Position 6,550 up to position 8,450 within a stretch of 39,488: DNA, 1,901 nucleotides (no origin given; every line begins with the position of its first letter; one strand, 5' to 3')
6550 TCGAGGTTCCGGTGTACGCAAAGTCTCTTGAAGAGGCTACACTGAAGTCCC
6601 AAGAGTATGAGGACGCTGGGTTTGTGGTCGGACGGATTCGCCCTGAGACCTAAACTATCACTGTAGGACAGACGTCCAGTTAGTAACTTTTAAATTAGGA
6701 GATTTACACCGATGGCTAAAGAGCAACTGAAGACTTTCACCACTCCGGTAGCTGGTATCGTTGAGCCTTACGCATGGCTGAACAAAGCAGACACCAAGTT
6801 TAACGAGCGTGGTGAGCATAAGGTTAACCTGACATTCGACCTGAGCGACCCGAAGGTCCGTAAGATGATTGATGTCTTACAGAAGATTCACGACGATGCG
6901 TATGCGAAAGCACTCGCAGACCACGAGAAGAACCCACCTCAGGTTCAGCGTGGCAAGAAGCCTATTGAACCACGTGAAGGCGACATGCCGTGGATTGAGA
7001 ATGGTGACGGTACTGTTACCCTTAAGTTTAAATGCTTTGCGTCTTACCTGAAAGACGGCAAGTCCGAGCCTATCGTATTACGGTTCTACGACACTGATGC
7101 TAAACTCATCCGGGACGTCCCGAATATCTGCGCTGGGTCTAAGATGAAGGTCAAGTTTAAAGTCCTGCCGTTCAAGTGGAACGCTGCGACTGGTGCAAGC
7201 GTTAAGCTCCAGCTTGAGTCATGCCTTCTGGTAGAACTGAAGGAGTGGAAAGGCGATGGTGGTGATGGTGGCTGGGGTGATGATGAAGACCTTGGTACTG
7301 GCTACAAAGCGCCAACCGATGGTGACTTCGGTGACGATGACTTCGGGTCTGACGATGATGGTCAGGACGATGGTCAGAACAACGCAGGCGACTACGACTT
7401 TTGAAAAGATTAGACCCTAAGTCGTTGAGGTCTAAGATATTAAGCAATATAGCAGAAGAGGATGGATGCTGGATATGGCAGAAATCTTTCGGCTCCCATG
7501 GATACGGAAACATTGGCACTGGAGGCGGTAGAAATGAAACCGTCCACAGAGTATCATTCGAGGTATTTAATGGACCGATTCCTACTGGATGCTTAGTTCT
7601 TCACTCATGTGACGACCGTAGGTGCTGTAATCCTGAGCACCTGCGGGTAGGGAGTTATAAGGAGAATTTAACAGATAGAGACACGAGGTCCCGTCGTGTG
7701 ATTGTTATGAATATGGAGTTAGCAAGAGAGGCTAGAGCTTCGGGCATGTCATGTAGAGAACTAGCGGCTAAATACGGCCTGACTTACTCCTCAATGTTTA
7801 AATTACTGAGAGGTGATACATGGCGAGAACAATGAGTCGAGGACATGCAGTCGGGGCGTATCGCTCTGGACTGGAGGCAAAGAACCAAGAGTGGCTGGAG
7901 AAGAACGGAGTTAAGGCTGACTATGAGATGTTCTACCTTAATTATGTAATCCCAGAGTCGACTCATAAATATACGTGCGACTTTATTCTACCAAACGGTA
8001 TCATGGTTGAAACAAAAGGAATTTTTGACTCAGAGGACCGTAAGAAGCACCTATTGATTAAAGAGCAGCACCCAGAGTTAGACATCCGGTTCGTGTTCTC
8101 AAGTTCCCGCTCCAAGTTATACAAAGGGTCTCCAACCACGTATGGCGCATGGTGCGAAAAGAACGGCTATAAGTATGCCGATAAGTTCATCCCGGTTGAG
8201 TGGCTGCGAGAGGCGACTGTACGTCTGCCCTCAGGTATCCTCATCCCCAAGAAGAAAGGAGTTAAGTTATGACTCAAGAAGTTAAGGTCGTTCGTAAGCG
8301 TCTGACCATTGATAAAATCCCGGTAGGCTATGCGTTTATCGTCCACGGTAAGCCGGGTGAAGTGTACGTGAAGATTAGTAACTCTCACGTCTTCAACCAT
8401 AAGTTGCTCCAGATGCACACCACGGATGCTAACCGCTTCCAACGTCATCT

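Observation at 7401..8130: HNH homing endonuclease without an ATG start, with a possible co-conversion tract in the 5' part of gene 3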

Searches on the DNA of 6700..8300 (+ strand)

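Call 3: search_dna_similar(query=window:6700-8300:+, collection=phages, mode=near, max_rows=40)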
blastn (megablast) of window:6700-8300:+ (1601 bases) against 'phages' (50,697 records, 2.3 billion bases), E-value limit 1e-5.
Records with a match: 220; places in all: 223; records where one place covers at least 80% of the query: 1.
Best place of each record, by identity: 95-99% 1; 90-95% 64; 80-90% 155.
By first word of the organism name: Escherichia 90; Salmonella 59; Enterobacter 18; Kayfunavirus 17; Citrobacter 8; Shigella 6; Cronobacter 5; Klebsiella 5; Bacteriophage 2; Morganella 1; and 9 more.
By host as written in the record: Escherichia coli 47; Salmonella enterica subsp. enterica serovar Typhi 28; - 26; Salmonella enterica subsp. enterica serovar Typhi strain BRD948 10; Enterobacter cloacae 7; Citrobacter freundii CF3 5; Salmonella enterica subsp. enterica serovar Paratyphi C 5; Klebsiella pneumoniae 4; and 59 more.
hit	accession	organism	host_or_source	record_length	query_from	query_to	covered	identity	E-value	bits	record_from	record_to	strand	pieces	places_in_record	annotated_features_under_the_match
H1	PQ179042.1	Escherichia phage KM02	Escherichia coli K-12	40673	1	1601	100%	85.4%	0e+0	1655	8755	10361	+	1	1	DNA binding protein | endonuclease | HNH endonuclease | hypothetical protein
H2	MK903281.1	Escherichia phage Penshu1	Escherichia coli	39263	1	1601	70%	96.5%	0e+0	1856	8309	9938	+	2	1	ssDNA binding protein | endonuclease I | HNH endonuclease | hypothetical protein | ribosome_binding_site (x3)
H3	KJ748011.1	Escherichia phage PE3-1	Escherichia coli O153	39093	1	1581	73%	89.9%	0e+0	1488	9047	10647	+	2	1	hypothetical protein (x2) | endonuclease | putative HNH endonuclease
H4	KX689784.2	Escherichia phage JSS1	Escherichia coli O153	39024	1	1581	73%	89.9%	0e+0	1488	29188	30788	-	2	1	DNA binding protein | endonuclease | HNH homing endonuclease | hypothetical protein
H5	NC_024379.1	Escherichia phage PE3-1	Escherichia coli O153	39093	1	1581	73%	89.9%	0e+0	1488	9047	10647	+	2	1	Gp2.5-like ssDNA binding protein and ssDNA annealing protein | endonuclease | putative HNH endonuclease | hypothetical protein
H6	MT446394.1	Escherichia virus TH20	Escherichia coli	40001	1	1581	71%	90.9%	0e+0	1536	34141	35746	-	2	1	record has no annotation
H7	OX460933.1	Kayfunavirus sp. EcoIv1_Emlis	wastewater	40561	1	1601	68%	94.9%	0e+0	1707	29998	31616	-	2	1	record has no annotation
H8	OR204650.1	Escherichia phage pO91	Escherichia coli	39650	1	1601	71%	90.3%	0e+0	1486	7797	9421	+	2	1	single-stranded DNA-binding protein | HNH endonuclease motif protein | endonuclease I | hypothetical protein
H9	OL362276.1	Escherichia phage HC13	Escherichia coli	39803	1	1601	69%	92.7%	0e+0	1581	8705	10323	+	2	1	single-stranded DNA-binding protein | endonuclease I | HNH homing endonuclease | hypothetical protein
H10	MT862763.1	Escherichia phage vB_EcoP-U8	Escherichia coli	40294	1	1601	69%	91.9%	0e+0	1542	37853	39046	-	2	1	single-stranded DNA-binding protein | endonuclease I | hypothetical protein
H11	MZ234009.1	Escherichia phage vB_EcoP-22664BS1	Escherichia coli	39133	1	1584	68%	93.1%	0e+0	1597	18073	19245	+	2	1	single-stranded DNA-binding protein | endonuclease I | hypothetical protein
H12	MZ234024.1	Escherichia phage vB_EcoP-101136BS1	Escherichia coli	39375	1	1584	68%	93.1%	0e+0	1587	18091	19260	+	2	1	single-stranded DNA-binding protein | endonuclease I | hypothetical protein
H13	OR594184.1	Escherichia phage vB_EcoM_SHAK9454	Escherichia sp.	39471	1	1576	68%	92.1%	0e+0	1543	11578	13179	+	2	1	similar to DNA primase/helicase; phrog=239; top_hit=NC_031029_p115 | similar to hypothetical protein; phrog=13039; top_hit=NC_023548_p27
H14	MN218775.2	Escherichia virus ECG4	Escherichia coli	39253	1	1601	69%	91.1%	0e+0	1492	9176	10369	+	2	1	ssDNA-binding protein | endonuclease | hypothetical protein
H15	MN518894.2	Escherichia virus LS2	Escherichia coli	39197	1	1601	69%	91.1%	0e+0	1492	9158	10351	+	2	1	single-stranded DNA-binding protein | endonuclease | hypothetical protein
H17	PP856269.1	Escherichia phage UFJF_EcSW4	Escherichia coli ATCC 11775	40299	1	1601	69%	91.5%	0e+0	1514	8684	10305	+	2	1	ssDNA-binding protein | endonuclease | putative HNH endonuclease | hypothetical protein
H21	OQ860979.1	Salmonella phage ST21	Salmonella enterica subsp. enterica ...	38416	1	1601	69%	90.5%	0e+0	1458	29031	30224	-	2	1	single-stranded DNA-binding protein | endonuclease I | hypothetical protein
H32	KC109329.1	Escherichia phage CLB_P1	-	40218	1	1601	69%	90.1%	0e+0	1434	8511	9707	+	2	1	single-stranded DNA-binding protein | endonuclease I | hypothetical protein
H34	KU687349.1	Citrobacter phage SH3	Citrobacter freundii CF3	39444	1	1601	69%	90.1%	0e+0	1431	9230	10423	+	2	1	helix-destabilizing protein | endonuclease | hypothetical protein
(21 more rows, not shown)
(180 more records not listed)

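Call 6: get_annotated_region(hit=H1, flank=1500)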
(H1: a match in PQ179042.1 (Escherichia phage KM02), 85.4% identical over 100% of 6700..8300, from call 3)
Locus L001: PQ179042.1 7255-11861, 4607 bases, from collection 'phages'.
description: Escherichia phage KM02, complete genome.
organism: Escherichia phage KM02 (NCBI taxid 3248862)
taxonomy: Viruses; Duplodnaviria; Heunggongvirae; Uroviricota; Caudoviricetes; Autographiviridae; Studiervirinae; Kayfunavirus
host: Escherichia coli K-12; source: activated sludge; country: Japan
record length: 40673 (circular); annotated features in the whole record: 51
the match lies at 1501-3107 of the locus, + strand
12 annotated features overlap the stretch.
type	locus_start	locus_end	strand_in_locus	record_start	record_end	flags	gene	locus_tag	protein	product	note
CDS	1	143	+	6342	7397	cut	-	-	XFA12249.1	DNA ligase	-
CDS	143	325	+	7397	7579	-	-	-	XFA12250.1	hypothetical protein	-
CDS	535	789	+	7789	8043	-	-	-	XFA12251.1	hypothetical protein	-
CDS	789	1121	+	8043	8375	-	-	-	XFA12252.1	nucleotide kinase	-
CDS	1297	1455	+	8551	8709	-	-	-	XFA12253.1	RNA polymerase inhibitor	-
CDS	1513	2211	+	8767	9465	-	-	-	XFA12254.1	DNA binding protein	-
CDS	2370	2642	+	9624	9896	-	-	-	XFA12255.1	HNH endonuclease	-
CDS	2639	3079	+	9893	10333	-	-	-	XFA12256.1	endonuclease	-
CDS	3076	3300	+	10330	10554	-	-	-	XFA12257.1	hypothetical protein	-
CDS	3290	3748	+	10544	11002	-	-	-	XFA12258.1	endolysin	-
CDS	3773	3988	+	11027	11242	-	-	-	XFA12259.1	hypothetical protein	-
CDS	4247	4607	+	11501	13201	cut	-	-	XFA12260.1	primase/helicase protein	-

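Call 7: get_annotated_region(hit=H2, flank=1500)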
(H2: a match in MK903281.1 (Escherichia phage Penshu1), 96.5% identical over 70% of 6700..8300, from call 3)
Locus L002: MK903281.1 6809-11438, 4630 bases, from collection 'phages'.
description: Escherichia phage Penshu1, complete genome.
organism: Escherichia phage Penshu1 (NCBI taxid 2591101)
taxonomy: Viruses; Duplodnaviria; Heunggongvirae; Uroviricota; Caudoviricetes; Autographiviridae; Studiervirinae; Kayfunavirus
host: Escherichia coli; source: waste water treatment plant influent sample; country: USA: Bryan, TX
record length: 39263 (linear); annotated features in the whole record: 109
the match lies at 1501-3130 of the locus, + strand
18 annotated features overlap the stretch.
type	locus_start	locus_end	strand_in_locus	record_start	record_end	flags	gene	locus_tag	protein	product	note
CDS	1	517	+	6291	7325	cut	-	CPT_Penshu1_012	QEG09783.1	DNA ligase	BLASTp similarity to SwissProt P00969 phage T7 DNA ligase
regulatory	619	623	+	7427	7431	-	-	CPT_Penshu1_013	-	ribosome_binding_site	CPT_Penshu1_013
CDS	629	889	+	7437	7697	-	-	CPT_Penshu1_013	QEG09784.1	hypothetical protein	-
regulatory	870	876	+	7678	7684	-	-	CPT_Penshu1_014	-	ribosome_binding_site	CPT_Penshu1_014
CDS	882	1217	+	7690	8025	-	-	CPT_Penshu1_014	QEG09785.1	nucleotide kinase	BLASTp similarity to SwissProt P03781 phage T7 nucleotide kinase gp1.7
regulatory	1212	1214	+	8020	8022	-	-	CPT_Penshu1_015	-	ribosome_binding_site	CPT_Penshu1_015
CDS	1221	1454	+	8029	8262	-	-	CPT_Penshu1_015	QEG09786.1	bacterial RNA polymerase inhibitor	BLASTp similarity to SwissProt P03704 phage T7 bacterial RNA polymerase inhibitor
regulatory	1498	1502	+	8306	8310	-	-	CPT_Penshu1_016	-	ribosome_binding_site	CPT_Penshu1_016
CDS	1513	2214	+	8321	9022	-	-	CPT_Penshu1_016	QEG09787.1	ssDNA binding protein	BLASTp similarity to SwissProt P03696 phage T7 ssb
CDS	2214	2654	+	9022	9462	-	-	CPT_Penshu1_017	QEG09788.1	HNH endonuclease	Contains InterPro domain IPR003615 with HNH endonuclease region; BLASTp similarity to phage T7 HNH endonucleases, genes ...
regulatory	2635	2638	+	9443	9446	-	-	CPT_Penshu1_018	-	ribosome_binding_site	CPT_Penshu1_018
CDS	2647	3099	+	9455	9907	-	-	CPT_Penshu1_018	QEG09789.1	endonuclease I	BLASTp similarity to phage T7 endonuclease I, SwissProt P00641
regulatory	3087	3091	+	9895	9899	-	-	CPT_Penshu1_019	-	ribosome_binding_site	CPT_Penshu1_019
CDS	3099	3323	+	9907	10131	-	-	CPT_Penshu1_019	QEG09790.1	hypothetical protein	-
regulatory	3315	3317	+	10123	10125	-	-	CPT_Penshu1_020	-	ribosome_binding_site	CPT_Penshu1_020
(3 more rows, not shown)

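Call 8: get_annotated_region(hit=H10, flank=1500)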
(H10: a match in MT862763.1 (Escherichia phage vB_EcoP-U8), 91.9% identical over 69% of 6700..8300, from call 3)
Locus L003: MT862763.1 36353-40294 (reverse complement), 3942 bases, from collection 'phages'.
description: Escherichia phage vB_EcoP-U8, complete genome.
organism: Escherichia phage vB_EcoP-U8 (NCBI taxid 2775261)
taxonomy: Viruses; Duplodnaviria; Heunggongvirae; Uroviricota; Caudoviricetes; Autographiviridae; Studiervirinae; Kayfunavirus
host: Escherichia coli; source: sewage from Johannesburg Water's Northern Wastewater Treatment Works; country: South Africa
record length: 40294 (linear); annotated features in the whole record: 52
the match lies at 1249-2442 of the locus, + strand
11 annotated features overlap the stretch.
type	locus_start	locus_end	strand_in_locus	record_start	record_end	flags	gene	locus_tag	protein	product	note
CDS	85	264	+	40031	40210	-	-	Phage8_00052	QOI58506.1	hypothetical protein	-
CDS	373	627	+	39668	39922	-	-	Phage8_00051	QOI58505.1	hypothetical protein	-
CDS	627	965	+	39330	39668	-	-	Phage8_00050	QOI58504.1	nucleotide kinase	Nucleotide kinase gp1.7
CDS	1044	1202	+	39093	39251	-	-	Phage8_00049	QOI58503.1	bacterial RNA polymerase inhibitor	-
CDS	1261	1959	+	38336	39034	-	-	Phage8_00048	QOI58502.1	single-stranded DNA-binding protein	Single-stranded DNA-binding protein gp2.5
CDS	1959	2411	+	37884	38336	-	-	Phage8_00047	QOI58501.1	endonuclease I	-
CDS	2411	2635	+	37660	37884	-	-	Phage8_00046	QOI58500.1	hypothetical protein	-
CDS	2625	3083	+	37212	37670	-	-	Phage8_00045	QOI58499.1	N-acetylmuramoyl-L-alanine amidase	-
CDS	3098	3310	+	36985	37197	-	-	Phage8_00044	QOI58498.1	hypothetical protein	-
tRNA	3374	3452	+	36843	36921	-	-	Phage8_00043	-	tRNA-Thr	-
CDS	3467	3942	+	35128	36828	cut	-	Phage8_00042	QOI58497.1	DNA primase/helicase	-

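Call 9: get_annotated_region(hit=H11, flank=1500)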
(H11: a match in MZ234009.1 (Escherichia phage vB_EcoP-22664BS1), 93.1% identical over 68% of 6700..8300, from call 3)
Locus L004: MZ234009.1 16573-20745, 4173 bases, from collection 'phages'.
description: Escherichia phage vB_EcoP-22664BS1, complete genome.
organism: Escherichia phage vB_EcoP-22664BS1 (NCBI taxid 2865786)
taxonomy: Viruses; Duplodnaviria; Heunggongvirae; Uroviricota; Caudoviricetes; Autographiviridae; Studiervirinae; Kayfunavirus; Kayfunavirus LM33P1
host: Escherichia coli; source: -; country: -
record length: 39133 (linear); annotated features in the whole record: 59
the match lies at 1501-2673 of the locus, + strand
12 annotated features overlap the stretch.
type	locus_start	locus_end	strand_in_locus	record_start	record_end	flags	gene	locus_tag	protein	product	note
CDS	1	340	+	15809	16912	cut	-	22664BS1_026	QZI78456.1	ATP-dependent DNA ligase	-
CDS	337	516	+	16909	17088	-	-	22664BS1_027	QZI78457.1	hypothetical protein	-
CDS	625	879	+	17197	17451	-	-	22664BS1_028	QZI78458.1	hypothetical protein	-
CDS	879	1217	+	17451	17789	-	-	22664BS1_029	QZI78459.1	nucleotide kinase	nucleotide kinase Gp1.7, phosphorylatesdGMP to dGDP and dTMP to dTDP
CDS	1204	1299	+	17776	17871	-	-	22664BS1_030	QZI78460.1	hypothetical protein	-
CDS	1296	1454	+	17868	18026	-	-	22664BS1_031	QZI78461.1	host RNA polymerase inhibitor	Host RNA polymerase inhibitor, T7-like gp2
CDS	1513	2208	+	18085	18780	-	-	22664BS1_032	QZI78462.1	single-stranded DNA-binding protein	single-stranded DNA-binding protein Gp2.5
CDS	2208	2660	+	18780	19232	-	-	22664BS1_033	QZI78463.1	endonuclease I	endonuclease I, four-way DNA junctionsresolving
CDS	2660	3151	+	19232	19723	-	-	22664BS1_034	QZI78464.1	hypothetical protein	-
CDS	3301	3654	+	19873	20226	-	-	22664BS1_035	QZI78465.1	endolysin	-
CDS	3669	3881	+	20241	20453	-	-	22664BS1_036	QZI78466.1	hypothetical protein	-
CDS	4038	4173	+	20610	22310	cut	-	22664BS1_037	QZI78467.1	primase/helicase protein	primase/helicase protein Gp4A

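Call 12: search_dna_similar(query=window:7401-7835:+, collection=phages, mode=distant, max_rows=40)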
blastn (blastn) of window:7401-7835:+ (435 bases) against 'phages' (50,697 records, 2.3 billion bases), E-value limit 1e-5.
Records with a match: 22; places in all: 22; records where one place covers at least 80% of the query: 1.
Best place of each record, by identity: 80-90% 1; 60-80% 21.
By first word of the organism name: Klebsiella 19; Escherichia 3.
By host as written in the record: Klebsiella pneumoniae 11; Klebsiella pneumoniae 135080 6; Escherichia coli K-12 1; Klebsiella pneumoniae JNKPN23 1; Escherichia coli 1; Klebsiella pneumoniae 36 1; Escherichia coli 536 1.
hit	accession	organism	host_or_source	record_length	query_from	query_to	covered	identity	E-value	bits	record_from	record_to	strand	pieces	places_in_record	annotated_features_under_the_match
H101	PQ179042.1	Escherichia phage KM02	Escherichia coli K-12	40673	1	435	100%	73.9%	3e-67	260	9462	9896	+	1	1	HNH endonuclease | DNA binding protein | endonuclease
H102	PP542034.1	Klebsiella phage vB_KpnP_23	Klebsiella pneumoniae JNKPN23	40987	58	251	45%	77.8%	8e-36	157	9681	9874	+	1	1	HNH homing endonuclease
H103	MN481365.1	Escherichia phage vB_EcoP_PHB19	Escherichia coli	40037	55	266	49%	71.2%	4e-21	108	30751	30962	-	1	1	HNH homing endonuclease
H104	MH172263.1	Klebsiella phage KP32_isolate 195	Klebsiella pneumoniae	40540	58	251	45%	76.8%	4e-33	148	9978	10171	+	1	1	HNH endonuclease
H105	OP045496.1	Klebsiella phage 150004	Klebsiella pneumoniae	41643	58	251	45%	76.8%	4e-33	148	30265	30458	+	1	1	hypothetical protein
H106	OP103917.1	Klebsiella phage 150007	Klebsiella pneumoniae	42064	58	251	45%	76.8%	4e-33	148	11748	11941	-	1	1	none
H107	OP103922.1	Klebsiella phage 150031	Klebsiella pneumoniae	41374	58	251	45%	76.8%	4e-33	148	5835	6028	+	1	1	none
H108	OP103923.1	Klebsiella phage 150034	Klebsiella pneumoniae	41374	58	251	45%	76.8%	4e-33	148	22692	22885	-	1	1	none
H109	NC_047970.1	Klebsiella phage KP32_isolate 195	Klebsiella pneumoniae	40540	58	251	45%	76.8%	4e-33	148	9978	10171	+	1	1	endonuclease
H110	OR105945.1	Klebsiella phage vB_KpnP_cmc356ctg1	Klebsiella pneumoniae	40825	58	251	45%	76.8%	4e-33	148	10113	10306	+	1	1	HNH homing endonuclease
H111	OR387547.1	Klebsiella phage P06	Klebsiella pneumoniae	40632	58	251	45%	76.8%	4e-33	148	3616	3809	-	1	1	hypothetical protein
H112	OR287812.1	Klebsiella phage PEA128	Klebsiella pneumoniae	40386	58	251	45%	76.8%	4e-33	148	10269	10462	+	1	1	HNH homing endonuclease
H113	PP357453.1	Klebsiella phage 175003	Klebsiella pneumoniae 135080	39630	58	251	45%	76.8%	4e-33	148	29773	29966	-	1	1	hypothetical protein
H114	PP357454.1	Klebsiella phage 175004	Klebsiella pneumoniae 135080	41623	58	251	45%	76.8%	4e-33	148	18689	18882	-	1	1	hypothetical protein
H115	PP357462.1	Klebsiella phage 175013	Klebsiella pneumoniae 135080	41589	58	251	45%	76.8%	4e-33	148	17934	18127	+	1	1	hypothetical protein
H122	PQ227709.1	Escherichia phage 536_P3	Escherichia coli 536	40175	67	146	18%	87.5%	5e-19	100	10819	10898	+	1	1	record has no annotation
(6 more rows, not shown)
